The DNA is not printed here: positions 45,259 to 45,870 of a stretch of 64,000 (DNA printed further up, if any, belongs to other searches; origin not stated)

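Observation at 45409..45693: SPOR-like peptidoglycan-binding module fused to the C-terminus of VirB9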

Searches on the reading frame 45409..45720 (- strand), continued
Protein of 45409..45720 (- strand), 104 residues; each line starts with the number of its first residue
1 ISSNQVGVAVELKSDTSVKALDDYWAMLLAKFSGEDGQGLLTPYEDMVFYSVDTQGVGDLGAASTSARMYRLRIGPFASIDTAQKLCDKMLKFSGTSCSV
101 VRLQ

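Call 41: find_encoding_contigs(protein=P0178, flank=8000, max_places=3)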
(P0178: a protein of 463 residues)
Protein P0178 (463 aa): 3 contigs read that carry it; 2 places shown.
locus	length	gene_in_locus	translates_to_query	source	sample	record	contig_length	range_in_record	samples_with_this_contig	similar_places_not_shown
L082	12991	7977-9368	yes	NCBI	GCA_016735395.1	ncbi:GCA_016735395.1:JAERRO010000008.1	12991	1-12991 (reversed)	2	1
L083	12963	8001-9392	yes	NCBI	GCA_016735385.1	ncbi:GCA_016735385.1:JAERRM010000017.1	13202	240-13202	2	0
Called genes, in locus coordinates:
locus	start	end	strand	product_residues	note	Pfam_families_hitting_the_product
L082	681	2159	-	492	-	PF00224:PK, PF02887:PK_C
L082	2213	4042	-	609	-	PF21710:Spt6_S1 (faint), PF00575:S1, PF23459:S1_RRP5 (faint), PF00575:S1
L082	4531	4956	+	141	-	PF12844:HTH_19 (weak), PF13560:HTH_31 (faint), PF01381:HTH_3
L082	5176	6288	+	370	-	PF00318:Ribosomal_S2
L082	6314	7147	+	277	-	PF00889:EF_TS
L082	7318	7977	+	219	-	PF04335:VirB8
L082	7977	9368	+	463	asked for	PF03524:CagX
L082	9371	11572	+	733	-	-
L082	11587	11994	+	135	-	-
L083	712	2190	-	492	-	PF00224:PK, PF02887:PK_C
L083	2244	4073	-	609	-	PF21710:Spt6_S1 (faint), PF00575:S1, PF23459:S1_RRP5 (faint), PF00575:S1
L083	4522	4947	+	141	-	PF12844:HTH_19 (weak), PF13560:HTH_31 (faint), PF01381:HTH_3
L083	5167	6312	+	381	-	-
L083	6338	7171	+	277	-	PF00889:EF_TS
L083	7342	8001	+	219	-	PF04335:VirB8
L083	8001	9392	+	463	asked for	PF03524:CagX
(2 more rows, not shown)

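Call 42: list_cluster_members(proteins=[P0178, P0182, P0186, P0189, P0179, P0184, P0183, P0173])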
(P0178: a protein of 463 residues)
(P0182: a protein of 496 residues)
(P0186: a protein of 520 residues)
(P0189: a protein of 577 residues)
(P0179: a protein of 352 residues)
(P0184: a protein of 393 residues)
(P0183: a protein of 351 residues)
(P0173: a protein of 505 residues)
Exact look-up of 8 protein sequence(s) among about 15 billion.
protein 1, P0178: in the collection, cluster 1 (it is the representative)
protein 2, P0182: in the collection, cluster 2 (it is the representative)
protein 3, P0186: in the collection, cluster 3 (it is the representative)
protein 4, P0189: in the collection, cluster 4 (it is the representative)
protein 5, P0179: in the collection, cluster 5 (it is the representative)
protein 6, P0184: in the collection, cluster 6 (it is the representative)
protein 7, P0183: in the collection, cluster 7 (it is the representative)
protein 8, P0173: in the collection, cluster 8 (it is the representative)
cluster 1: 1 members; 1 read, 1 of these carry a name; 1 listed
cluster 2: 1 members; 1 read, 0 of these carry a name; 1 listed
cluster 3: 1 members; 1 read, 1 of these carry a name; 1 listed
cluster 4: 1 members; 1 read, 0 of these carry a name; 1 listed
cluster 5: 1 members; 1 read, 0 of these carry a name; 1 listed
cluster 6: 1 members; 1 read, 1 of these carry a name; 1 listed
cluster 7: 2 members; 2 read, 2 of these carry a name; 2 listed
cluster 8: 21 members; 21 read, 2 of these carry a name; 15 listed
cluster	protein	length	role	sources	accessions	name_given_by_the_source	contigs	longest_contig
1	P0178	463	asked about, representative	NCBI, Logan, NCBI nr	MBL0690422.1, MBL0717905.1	MAG: TrbG/VirB9 family P-type conjugative transfer protein [Alphaproteobacteria bacterium] | TrbG/VirB9 family P-type conjugative transfer protein [Alphaproteobacteria bacterium]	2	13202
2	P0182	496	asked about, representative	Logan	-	-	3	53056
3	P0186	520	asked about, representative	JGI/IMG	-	hypothetical protein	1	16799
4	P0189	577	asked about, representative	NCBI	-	-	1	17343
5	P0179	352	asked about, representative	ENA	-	-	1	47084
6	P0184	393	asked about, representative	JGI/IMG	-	hypothetical protein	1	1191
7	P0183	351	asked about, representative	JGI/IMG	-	hypothetical protein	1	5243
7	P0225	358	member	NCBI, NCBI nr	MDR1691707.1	MAG: TrbG/VirB9 family P-type conjugative transfer protein, partial [Rickettsiales ... | TrbG/VirB9 family P-type conjugative transfer protein [Rickettsiales bacterium]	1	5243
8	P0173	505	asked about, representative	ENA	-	-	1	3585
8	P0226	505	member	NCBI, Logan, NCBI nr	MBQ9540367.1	MAG: TrbG/VirB9 family P-type conjugative transfer protein [Alphaproteobacteria bacterium] | TrbG/VirB9 family P-type conjugative transfer protein [Alphaproteobacteria bacterium]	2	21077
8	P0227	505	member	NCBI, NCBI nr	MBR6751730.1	MAG: TrbG/VirB9 family P-type conjugative transfer protein [Alphaproteobacteria bacterium] | TrbG/VirB9 family P-type conjugative transfer protein [Alphaproteobacteria bacterium]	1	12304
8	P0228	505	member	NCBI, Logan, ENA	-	-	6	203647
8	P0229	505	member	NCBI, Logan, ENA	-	-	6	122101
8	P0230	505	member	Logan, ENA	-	-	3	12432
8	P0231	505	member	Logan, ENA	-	-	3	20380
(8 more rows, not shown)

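Call 56: find_homologous_proteins(query=P0189, max_evalue=0.001)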
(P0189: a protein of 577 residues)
Query P0189 (577 aa): 1108 proteins with E <= 0.001 among 8000 candidates; the best 120 are listed.
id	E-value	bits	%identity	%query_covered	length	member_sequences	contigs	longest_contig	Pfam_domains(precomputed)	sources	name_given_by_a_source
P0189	0.0e+0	1314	100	100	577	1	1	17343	PF03524.22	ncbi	-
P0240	0.0e+0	1132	87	100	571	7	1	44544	PF03524.22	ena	-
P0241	0.0e+0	1125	86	100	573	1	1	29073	PF05036.19,PF03524.22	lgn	-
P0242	0.0e+0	1119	86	100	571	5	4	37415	PF03524.22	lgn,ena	-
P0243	0.0e+0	1105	83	100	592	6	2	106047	PF03524.22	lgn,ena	-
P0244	5.1e-271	918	71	100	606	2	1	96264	PF03524.22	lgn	-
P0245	7.4e-250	848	66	99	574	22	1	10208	PF03524.22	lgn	-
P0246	1.5e-247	841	64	99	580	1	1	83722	PF03524.22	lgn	-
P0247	1.3e-245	834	63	100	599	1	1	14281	PF03524.22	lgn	-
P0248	8.3e-245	832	64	100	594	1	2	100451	PF03524.22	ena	-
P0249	9.8e-245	831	65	100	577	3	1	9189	PF03524.22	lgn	-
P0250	8.6e-244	828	65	100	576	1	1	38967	PF03524.22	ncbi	-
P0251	1.9e-243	827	64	99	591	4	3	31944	PF03524.22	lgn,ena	-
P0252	1.1e-241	821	65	99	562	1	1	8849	PF03524.22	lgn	-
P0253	2.3e-241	820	63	100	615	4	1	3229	PF03524.22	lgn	-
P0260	1.5e-239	814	64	99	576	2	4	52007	PF05036.19,PF03524.22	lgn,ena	-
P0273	8.3e-234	795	63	99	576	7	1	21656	PF05036.19,PF03524.22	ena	-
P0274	1.0e-233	795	61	100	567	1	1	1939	PF05036.19,PF03524.22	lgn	-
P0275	6.3e-233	792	62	100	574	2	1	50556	PF05036.19,PF03524.22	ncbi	-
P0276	2.3e-232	791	62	100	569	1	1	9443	PF05036.19,PF03524.22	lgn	-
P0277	7.1e-232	789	61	99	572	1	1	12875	PF05036.19,PF03524.22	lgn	-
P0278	1.1e-231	788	62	100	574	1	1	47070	PF05036.19,PF03524.22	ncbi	-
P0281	8.1e-231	785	61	100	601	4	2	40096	PF05036.19,PF03524.22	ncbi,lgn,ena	-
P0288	8.3e-229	779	61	100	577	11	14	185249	PF05036.19,PF03524.22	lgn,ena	-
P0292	1.3e-228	778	60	100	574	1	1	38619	PF05036.19,PF03524.22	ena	-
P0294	8.7e-228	775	62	100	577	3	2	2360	PF05036.19,PF03524.22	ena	-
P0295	1.4e-227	775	60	100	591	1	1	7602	PF05036.19,PF03524.22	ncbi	-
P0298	8.0e-227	772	61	100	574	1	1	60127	PF05036.19,PF03524.22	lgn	-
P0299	1.5e-226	771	60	100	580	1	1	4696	PF05036.19,PF03524.22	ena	-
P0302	5.1e-226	770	60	100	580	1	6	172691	PF05036.19,PF03524.22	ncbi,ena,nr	ncbi:MAG: TrbG/VirB9 family P-type conjugative transfer protein [Alphaproteobacteria bacterium]|nr:T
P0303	7.1e-226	769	60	100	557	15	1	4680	PF05036.19,PF03524.22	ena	-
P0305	6.2e-225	766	61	100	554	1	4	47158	PF05036.19,PF03524.22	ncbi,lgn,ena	-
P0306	1.3e-224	765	60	99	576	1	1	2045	PF05036.19,PF03524.22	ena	-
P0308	4.9e-224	763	58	100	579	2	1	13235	PF05036.19,PF03524.22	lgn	-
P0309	5.4e-224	763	60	100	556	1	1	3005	PF05036.19,PF03524.22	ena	-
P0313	3.8e-223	760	60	100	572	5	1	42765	PF05036.19,PF03524.22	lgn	-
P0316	1.4e-222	758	61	100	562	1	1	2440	PF05036.19,PF03524.22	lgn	-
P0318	1.8e-222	758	61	100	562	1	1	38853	PF05036.19,PF03524.22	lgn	-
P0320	4.2e-222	757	59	100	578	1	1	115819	PF05036.19,PF03524.22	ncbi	-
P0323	2.0e-221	754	59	99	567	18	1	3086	PF05036.19,PF03524.22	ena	-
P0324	4.4e-221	753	60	100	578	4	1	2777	PF05036.19,PF03524.22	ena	-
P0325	9.3e-221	752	60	100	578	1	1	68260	PF05036.19,PF03524.22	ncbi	-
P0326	1.0e-220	752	59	100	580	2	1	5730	PF05036.19,PF03524.22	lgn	-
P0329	3.1e-220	750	59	100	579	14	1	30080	PF05036.19,PF03524.22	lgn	-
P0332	6.4e-220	749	59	100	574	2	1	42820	PF05036.19,PF03524.22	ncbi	-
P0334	1.2e-218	745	58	100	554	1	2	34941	PF05036.19,PF03524.22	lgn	-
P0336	3.6e-218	744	59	99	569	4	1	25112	PF05036.19,PF03524.22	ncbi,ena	-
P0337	4.8e-216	737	59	99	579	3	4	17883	PF05036.19,PF03524.22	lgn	-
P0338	9.8e-216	736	59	99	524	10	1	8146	PF05036.19,PF03524.22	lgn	-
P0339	4.2e-215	734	57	100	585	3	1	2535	PF05036.19,PF03524.22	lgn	-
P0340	4.7e-214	730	59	99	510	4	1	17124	PF05036.19,PF03524.22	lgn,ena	-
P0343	8.1e-213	726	59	100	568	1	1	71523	PF05036.19,PF03524.22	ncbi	-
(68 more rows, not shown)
